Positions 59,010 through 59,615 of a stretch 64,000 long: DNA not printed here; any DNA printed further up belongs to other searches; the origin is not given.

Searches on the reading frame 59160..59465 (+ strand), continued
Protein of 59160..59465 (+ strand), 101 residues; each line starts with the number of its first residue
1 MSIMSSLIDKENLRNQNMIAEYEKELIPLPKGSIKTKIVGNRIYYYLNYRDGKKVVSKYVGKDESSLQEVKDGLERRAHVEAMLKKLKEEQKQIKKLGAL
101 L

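Call 43: find_homologous_proteins(query=A2, max_evalue=0.001)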
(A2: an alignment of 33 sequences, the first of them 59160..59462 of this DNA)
Query A2 (33 sequences) (101 aa, profile of the alignment): 755 proteins with E <= 0.001 among 8000 candidates; the best 120 are listed.
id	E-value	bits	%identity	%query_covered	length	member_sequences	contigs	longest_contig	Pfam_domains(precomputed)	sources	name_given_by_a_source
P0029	7.0e-46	172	60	100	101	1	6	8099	PF20586.4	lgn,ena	-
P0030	8.1e-46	172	60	100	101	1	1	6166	PF20586.4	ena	-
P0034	9.0e-46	172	60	100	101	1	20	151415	PF20586.4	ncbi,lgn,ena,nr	ncbi:MAG: hypothetical protein J6C93_06315 [Clostridia bacterium]|nr:hypothetical protein [Clostridi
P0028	1.2e-45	171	60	100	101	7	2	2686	PF20586.4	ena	-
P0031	1.3e-45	171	60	100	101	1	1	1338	PF20586.4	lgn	-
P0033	1.3e-45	171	60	100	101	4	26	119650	PF20586.4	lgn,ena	-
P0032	1.4e-45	171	61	100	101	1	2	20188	PF20586.4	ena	-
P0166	1.8e-45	171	59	100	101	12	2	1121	PF20586.4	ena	-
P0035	2.0e-45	171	60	100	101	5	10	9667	PF20586.4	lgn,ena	-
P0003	2.1e-45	171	92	100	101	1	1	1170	PF20586.4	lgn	-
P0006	2.5e-45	170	73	100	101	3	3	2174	PF20586.4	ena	-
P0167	2.5e-45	170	58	100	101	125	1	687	PF20586.4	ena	-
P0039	2.5e-45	170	59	100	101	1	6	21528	PF20586.4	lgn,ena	-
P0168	3.1e-45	170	59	100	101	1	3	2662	PF20586.4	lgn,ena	-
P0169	3.2e-45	170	59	100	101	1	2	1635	PF20586.4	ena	-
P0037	3.5e-45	170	61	100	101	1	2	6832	PF20586.4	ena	-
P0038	4.5e-45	170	61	100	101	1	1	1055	PF20586.4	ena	-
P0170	5.8e-45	169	58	100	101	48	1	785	PF20586.4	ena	-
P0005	5.9e-45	169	71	100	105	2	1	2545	PF20586.4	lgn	-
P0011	1.0e-44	168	66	82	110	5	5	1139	PF20586.4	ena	-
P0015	1.2e-44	168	65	82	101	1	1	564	PF20586.4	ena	-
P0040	2.1e-44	168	60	98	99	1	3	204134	PF20586.4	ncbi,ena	-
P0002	3.2e-44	167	90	100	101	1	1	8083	PF20586.4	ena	-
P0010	3.4e-44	167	67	100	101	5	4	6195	PF20586.4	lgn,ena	-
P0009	3.5e-44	167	72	100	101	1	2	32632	PF20586.4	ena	-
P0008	4.6e-44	166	68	100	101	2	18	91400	PF20586.4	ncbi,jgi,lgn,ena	-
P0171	5.1e-44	166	60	100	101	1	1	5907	PF20586.4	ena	-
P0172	5.6e-44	166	60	100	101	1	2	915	PF20586.4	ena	-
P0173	1.0e-43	165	60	100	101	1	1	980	PF20586.4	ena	-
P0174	1.0e-43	165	56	100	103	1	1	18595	PF20586.4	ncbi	-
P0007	1.2e-43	165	69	100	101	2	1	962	PF20586.4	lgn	-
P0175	1.3e-43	165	55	100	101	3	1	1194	PF20586.4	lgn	-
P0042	1.4e-43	165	61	95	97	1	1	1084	PF20586.4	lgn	-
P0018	1.9e-43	164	67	100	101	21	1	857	PF20586.4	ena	-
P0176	2.4e-43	164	57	100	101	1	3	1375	PF20586.4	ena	-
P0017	2.4e-43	164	65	100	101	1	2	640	PF20586.4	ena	-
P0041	2.5e-43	164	61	95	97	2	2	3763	PF20586.4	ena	-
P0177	2.5e-43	164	58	100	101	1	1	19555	PF20586.4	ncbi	-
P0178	2.5e-43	164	54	100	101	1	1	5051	PF20586.4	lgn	-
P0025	2.6e-43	164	64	100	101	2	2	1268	PF20586.4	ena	-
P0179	2.9e-43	164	55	82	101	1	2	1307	PF20586.4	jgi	jgi:hypothetical protein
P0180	5.1e-43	163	59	100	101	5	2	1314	PF20586.4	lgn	-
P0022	6.1e-43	163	66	100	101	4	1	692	PF20586.4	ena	-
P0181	6.1e-43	163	59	100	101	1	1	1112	PF20586.4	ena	-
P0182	6.7e-43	163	57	100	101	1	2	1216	PF20586.4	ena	-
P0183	8.0e-43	162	55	100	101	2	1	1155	PF20586.4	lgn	-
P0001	8.1e-43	162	100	97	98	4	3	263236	PF20586.4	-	-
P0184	8.2e-43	162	57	100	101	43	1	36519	PF20586.4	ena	-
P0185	9.1e-43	162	57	100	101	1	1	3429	PF20586.4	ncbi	-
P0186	9.6e-43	162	59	95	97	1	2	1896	PF20586.4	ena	-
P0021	1.1e-42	162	65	100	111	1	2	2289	PF20586.4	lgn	-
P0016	1.2e-42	162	64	100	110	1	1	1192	PF20586.4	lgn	-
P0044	1.2e-42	162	59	95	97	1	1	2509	PF20586.4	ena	-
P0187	1.6e-42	161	55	100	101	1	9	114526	PF20586.4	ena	-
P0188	1.7e-42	161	53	100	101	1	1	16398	PF20586.4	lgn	-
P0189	1.7e-42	161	55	100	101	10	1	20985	PF20586.4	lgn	-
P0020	1.7e-42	161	65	100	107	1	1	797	PF20586.4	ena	-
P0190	1.8e-42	161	55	100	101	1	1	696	PF20586.4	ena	-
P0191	2.0e-42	161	59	95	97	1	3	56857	PF20586.4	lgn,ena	-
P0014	2.1e-42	161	66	100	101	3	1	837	PF20586.4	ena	-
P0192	2.2e-42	161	53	100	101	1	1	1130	PF20586.4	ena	-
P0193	2.8e-42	161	61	100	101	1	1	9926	PF20586.4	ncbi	-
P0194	2.8e-42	161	55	100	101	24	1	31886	PF20586.4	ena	-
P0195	3.0e-42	161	62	100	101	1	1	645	PF20586.4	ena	-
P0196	3.3e-42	160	55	100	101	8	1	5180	PF20586.4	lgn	-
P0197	3.9e-42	160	64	100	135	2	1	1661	PF20586.4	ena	-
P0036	4.4e-42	160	62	100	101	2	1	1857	PF20586.4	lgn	-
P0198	5.1e-42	160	58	100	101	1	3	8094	PF20586.4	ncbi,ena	-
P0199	5.1e-42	160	60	100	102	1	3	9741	PF20586.4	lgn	-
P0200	5.5e-42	160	56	100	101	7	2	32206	PF20586.4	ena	-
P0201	5.5e-42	160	61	95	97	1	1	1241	PF20586.4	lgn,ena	-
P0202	6.9e-42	159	63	95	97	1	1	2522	PF20586.4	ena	-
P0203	6.9e-42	159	56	100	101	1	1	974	PF20586.4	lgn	-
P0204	7.0e-42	159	61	95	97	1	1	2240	PF20586.4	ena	-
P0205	8.8e-42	159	57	100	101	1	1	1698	PF20586.4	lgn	-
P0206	9.2e-42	159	57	100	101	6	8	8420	PF20586.4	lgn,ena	-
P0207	1.0e-41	159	53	100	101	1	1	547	PF20586.4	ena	-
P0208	1.0e-41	159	59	95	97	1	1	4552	PF20586.4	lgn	-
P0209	1.1e-41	159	54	80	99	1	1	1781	PF20586.4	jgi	jgi:hypothetical protein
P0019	1.2e-41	159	69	100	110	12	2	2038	PF20586.4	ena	-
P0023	1.3e-41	159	65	100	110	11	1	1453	PF20586.4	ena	-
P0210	1.4e-41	158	58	95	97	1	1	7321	PF20586.4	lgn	-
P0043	1.5e-41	158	60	95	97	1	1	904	PF20586.4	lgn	-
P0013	1.6e-41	158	70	100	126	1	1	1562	PF20586.4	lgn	-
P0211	1.6e-41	158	57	100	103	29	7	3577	PF20586.4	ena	-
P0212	1.7e-41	158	59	100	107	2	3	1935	PF20586.4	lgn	-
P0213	1.9e-41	158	57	100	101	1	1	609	PF20586.4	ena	-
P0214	1.9e-41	158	58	95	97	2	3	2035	PF20586.4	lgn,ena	-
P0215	2.0e-41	158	52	100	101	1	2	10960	PF20586.4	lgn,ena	-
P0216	2.1e-41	158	54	100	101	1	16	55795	PF20586.4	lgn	-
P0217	2.2e-41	158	55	100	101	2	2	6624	PF20586.4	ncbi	-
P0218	2.3e-41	158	60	100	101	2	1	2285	PF20586.4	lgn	-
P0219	2.5e-41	158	60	100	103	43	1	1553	PF20586.4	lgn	-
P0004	2.7e-41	158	87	100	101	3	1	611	PF20586.4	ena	-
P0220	3.0e-41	157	53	100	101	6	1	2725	PF20586.4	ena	-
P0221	3.0e-41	157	57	100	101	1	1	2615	PF20586.4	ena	-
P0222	3.1e-41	157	61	95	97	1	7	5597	PF20586.4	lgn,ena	-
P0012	3.2e-41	157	70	100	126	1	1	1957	PF20586.4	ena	-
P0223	3.5e-41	157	56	77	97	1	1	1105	PF20586.4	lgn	-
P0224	3.7e-41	157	63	100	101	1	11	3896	PF20586.4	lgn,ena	-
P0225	3.8e-41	157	56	95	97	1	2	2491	PF20586.4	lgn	-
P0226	4.2e-41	157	56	100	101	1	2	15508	PF20586.4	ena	-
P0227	5.0e-41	157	59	95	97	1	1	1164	PF20586.4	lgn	-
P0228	5.4e-41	157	61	95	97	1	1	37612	PF20586.4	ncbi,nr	ncbi:MAG: hypothetical protein J6A24_00350 [Clostridia bacterium]|nr:hypothetical protein [Clostridi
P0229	6.0e-41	156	58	100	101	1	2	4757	PF20586.4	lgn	-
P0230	6.0e-41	156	56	100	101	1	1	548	PF20586.4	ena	-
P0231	6.9e-41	156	55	95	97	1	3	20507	PF20586.4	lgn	-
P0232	6.9e-41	156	58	100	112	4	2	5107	PF20586.4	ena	-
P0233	8.3e-41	156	58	95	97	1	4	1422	PF20586.4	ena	-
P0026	8.8e-41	156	64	100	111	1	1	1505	PF20586.4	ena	-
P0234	9.0e-41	156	63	94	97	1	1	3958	PF20586.4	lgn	-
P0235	1.0e-40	156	55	98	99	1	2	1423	PF20586.4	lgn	-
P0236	1.3e-40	155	64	100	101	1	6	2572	PF20586.4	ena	-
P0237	1.4e-40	155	57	94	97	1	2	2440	PF20586.4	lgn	-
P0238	1.4e-40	155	59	95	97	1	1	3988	PF20586.4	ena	-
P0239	1.4e-40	155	57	94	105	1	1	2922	PF20586.4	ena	-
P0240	1.6e-40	155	58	94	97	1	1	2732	PF20586.4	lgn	-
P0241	1.7e-40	155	57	95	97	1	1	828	PF20586.4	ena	-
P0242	1.8e-40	155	58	95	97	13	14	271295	PF20586.4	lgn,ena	-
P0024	2.0e-40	155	69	97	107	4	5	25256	PF20586.4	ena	-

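Call 45: find_encoding_contigs(protein=P0242, flank=7000, max_places=5)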
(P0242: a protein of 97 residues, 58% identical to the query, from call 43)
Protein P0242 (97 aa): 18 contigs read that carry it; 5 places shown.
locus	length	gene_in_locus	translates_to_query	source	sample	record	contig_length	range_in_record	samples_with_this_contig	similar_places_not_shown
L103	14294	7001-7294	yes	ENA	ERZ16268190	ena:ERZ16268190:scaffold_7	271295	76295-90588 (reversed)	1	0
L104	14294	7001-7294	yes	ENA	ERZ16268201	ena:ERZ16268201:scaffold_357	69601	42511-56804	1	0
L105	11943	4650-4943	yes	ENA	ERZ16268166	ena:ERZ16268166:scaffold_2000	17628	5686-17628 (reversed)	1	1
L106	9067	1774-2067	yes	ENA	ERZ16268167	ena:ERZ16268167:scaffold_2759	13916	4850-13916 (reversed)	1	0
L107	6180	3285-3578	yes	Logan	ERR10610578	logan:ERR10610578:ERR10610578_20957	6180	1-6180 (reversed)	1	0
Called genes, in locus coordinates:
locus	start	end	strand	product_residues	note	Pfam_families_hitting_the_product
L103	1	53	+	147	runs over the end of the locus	PF00572:Ribosomal_L13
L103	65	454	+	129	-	PF00380:Ribosomal_S9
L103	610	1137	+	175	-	PF04542:Sigma70_r2, PF08281:Sigma70_r4_2, PF04545:Sigma70_r4 (weak)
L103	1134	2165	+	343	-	-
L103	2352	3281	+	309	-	-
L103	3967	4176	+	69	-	-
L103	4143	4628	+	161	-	PF13310:Virulence_RhuM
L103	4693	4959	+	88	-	PF13310:Virulence_RhuM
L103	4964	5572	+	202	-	PF13560:HTH_31 (weak), PF01381:HTH_3, PF12844:HTH_19 (weak)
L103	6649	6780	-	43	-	-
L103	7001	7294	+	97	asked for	PF20586:DUF6788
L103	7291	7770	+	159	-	PF13151:DUF3990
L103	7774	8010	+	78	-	-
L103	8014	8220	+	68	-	PF12668:DUF3791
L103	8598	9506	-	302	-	-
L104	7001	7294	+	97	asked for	PF20586:DUF6788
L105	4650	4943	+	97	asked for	PF20586:DUF6788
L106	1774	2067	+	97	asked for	PF20586:DUF6788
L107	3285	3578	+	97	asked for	PF20586:DUF6788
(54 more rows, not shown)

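Call 46: find_encoding_contigs(protein=P0187, flank=7000, max_places=4)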
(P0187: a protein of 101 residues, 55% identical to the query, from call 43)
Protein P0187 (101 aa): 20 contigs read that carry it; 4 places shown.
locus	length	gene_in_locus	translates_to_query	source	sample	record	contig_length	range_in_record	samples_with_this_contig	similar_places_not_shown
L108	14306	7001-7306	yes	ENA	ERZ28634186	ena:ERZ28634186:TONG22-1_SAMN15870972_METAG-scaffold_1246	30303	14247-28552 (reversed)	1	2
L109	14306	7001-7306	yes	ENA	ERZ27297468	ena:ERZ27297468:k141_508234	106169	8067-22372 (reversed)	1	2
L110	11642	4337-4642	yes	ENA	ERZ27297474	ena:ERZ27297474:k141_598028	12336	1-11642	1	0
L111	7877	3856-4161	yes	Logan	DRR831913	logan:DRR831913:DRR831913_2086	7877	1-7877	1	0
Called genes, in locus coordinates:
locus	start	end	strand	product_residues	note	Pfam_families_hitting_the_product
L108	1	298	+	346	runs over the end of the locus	PF17032:Zn_ribbon_15 (faint), PF10571:UPF0547 (faint), PF12773:DZR, PF13240:Zn_Ribbon_1, PF13248:Zn_ribbon_3 (faint), PF24460:DUF7575 (faint)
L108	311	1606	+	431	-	PF13421:Band_7_1, PF14237:GYF_2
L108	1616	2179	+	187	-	-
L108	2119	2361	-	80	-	-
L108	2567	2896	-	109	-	-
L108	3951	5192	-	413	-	PF13173:AAA_14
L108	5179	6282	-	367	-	-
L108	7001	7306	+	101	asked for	PF20586:DUF6788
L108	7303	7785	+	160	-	PF13151:DUF3990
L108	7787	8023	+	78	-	-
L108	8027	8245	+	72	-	PF12668:DUF3791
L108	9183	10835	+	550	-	-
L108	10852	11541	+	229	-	-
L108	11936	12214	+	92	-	-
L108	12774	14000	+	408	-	-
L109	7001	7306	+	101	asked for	PF20586:DUF6788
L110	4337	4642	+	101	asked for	PF20586:DUF6788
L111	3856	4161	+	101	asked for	PF20586:DUF6788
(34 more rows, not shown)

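Call 52: predict_structure(alignment_id=A2)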
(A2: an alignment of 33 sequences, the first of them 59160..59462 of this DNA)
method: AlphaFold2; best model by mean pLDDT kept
length: 101 residues; sequences in the alignment: 33
mean_pLDDT: 94.7   pTM: 0.78
mean pLDDT of the five models: 94.7, 93.6, 93.4, 93.1, 92.6
residues with pLDDT >= 90: 94; 70-90: 6; 50-70: 1; < 50: 0
segments of 3 or more residues with pLDDT < 50: none
pLDDT, mean of each block of 10 residues (from residue 1): 90 98 97 94 95 95 89 97 98 95 84
secondary structure, 60 per line:
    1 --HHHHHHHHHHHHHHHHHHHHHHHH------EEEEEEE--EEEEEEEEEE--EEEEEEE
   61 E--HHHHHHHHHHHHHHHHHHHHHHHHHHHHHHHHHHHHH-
elements in order: H3-26 E33-39 E42-51 E54-61 H64-100

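Call 59: fold_search(model_id=the predicted structure, library=pdb)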
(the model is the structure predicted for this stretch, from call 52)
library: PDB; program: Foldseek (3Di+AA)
matches with E <= 10: 780; with E <= 0.001: 0
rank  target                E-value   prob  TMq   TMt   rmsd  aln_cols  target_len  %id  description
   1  2zdi_B                3.9e-02  0.54  0.30  0.29  13.7       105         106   20  Crystal structure of Prefoldin from Pyrococcus horikoshii OT3 (released 2008-02-05)
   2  2zqm                  4.7e-02  0.60  0.33  0.29  13.2       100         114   20  Crystal structure of the prefoldin beta subunit from Thermococcus strain KS-1 (released 2008-08-26)
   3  1fxk_A                9.1e-02  0.57  0.36  0.34  14.0       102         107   15  CRYSTAL STRUCTURE OF ARCHAEAL PREFOLDIN (GIMC). (released 2000-12-06)
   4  2zdi_A                1.6e-01  0.51  0.34  0.34  11.9        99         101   17  Crystal structure of Prefoldin from Pyrococcus horikoshii OT3 (released 2008-02-05)
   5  1fxk_B                1.8e-01  0.30  0.28  0.26  12.2        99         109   17  CRYSTAL STRUCTURE OF ARCHAEAL PREFOLDIN (GIMC). (released 2000-12-06)
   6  9cpa_h                1.8e-01  0.25  0.26  0.04  20.2       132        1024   14  Structure of a Mammalian DHX29-bound 43S Pre-initiation Complex (released 2025-07-23)
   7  2rql_MODEL_1_A        2.6e-01  0.25  0.27  0.28  13.3        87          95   10  Solution structure of the E. coli ribosome hibernation promoting factor HPF (released 2010-02-02)
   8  8ip8_NB               3.4e-01  0.47  0.30  0.39   5.8        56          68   12  Wheat 80S ribosome stalled on AUG-Stop boron dependently (released 2024-02-21)
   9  2ywq_A                4.1e-01  0.14  0.22  0.24  12.8        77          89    9  Crystal structure of Thermus thermophilus Protein Y N-terminal domain (released 2008-04-15)
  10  3rmp_C                4.4e-01  0.60  0.33  0.43   6.4        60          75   22  Structural basis for the recognition of attP substrates by P4-like integrases (released 2012-04-25)
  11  4ue5_B                4.4e-01  0.21  0.27  0.32  10.3        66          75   24  Structural basis for targeting and elongation arrest of Bacillus signal recognition particle (released 2015-09-09)
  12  3jtz                  4.7e-01  0.35  0.29  0.37   8.9        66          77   20  Structure of the arm-type binding domain of HPI integrase (released 2009-10-06)
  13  1e8o_B                4.7e-01  0.21  0.27  0.32  10.3        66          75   24  Core of the Alu domain of the mammalian SRP (released 2000-11-08)
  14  7r81_m1               5.7e-01  0.51  0.29  0.37   3.0        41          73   22  Structure of the translating Neurospora crassa ribosome arrested by cycloheximide (released 2021-12-01)
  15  2nwv                  6.1e-01  0.35  0.26  0.24  15.9        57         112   10  Crystal structure of XisI protein-like (YP_323822.1) from Anabaena Variabilis ATCC 29413 at 1.85 A resolution (released 2006-11-28)
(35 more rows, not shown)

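Call 77: fold_search(model_id=the predicted structure, library=viral)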
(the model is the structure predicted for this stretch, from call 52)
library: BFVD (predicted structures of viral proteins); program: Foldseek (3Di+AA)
matches with E <= 10: 1433; with E <= 0.001: 0
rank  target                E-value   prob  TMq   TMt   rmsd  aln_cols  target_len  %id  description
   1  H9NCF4                3.9e-03  1.00  0.42  0.49  10.6        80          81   19  (no name in the UniProt tables at hand)
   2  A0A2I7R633            1.3e-02  0.69  0.28  0.20  12.4       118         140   12  (no name in the UniProt tables at hand)
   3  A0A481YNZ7            5.7e-02  0.54  0.25  0.09  14.6        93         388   16  Ribonuclease III [Pithovirus LCDPAC01]
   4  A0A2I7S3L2            5.7e-02  0.44  0.28  0.20  12.7       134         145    9  (no name in the UniProt tables at hand)
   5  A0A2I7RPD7            5.7e-02  0.38  0.23  0.26  15.6        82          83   10  (no name in the UniProt tables at hand)
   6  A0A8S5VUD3            6.1e-02  0.38  0.26  0.21  18.3       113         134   14  Uncharacterized protein [Ackermannviridae sp.]
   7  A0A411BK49            6.5e-02  0.54  0.28  0.27  12.5        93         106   15  (no name in the UniProt tables at hand)
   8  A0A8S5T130            7.0e-02  0.41  0.30  0.26  22.6       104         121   16  Uncharacterized protein [Myoviridae sp. ctWb16]
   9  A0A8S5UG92            7.4e-02  0.75  0.32  0.25  10.1        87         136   11  Uncharacterized protein [Myoviridae sp. ctshb19]
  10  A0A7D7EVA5            7.4e-02  0.60  0.28  0.27  13.8        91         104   12  Uncharacterized protein [Pseudomonas phage Persinger]
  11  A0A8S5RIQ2            8.5e-02  0.63  0.34  0.19  16.1       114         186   16  Uncharacterized protein [virus sp. ctHG14]
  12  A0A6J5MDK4            9.1e-02  0.89  0.30  0.38   5.0        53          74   28  Uncharacterized protein [uncultured Caudovirales phage]
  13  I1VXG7                1.0e-01  0.47  0.31  0.31  13.7        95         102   21  (no name in the UniProt tables at hand)
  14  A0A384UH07            1.1e-01  0.72  0.32  0.20   7.3        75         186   13  (no name in the UniProt tables at hand)
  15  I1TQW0                1.1e-01  0.41  0.33  0.30  20.4       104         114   12  (no name in the UniProt tables at hand)
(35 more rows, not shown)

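Call 84: search_protein_representatives(alignment_id=A2)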
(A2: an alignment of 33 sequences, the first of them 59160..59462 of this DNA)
Query: 33 sequences, 101 profile positions. Proteins with E-value up to 0.001 (for the whole library): 1349; up to 1e-10: 323; up to 1e-30: 1. The best 150 are listed.
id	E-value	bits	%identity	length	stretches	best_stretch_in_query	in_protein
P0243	1.8e-37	143.6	-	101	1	1-101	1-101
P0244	3.0e-29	117.2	-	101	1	1-100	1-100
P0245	2.2e-28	114.4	-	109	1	1-100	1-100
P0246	3.9e-28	113.6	-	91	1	18-89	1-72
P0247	7.5e-28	112.7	-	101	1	1-100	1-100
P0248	1.5e-27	111.7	-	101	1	1-101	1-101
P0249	2.7e-27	110.9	-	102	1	2-100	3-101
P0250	3.0e-26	107.6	-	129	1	1-98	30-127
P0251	1.9e-25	105.0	-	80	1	1-77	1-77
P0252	5.6e-25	103.5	-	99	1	31-101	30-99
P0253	1.1e-24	102.6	-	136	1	1-97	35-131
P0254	1.4e-24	102.2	-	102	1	1-98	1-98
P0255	6.2e-24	100.1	-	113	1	5-68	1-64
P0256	6.3e-24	100.1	-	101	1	1-96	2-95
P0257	8.5e-24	99.7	-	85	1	3-70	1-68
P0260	7.3e-23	96.7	-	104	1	1-96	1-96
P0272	2.9e-21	91.6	-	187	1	3-97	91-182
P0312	6.3e-17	77.6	-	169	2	1-94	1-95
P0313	7.3e-17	77.4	-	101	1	1-94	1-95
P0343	5.2e-15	71.5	-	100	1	1-97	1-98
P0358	9.7e-15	70.6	-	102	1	1-97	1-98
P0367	1.9e-14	69.7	-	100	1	1-97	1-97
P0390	8.8e-14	67.5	-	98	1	1-97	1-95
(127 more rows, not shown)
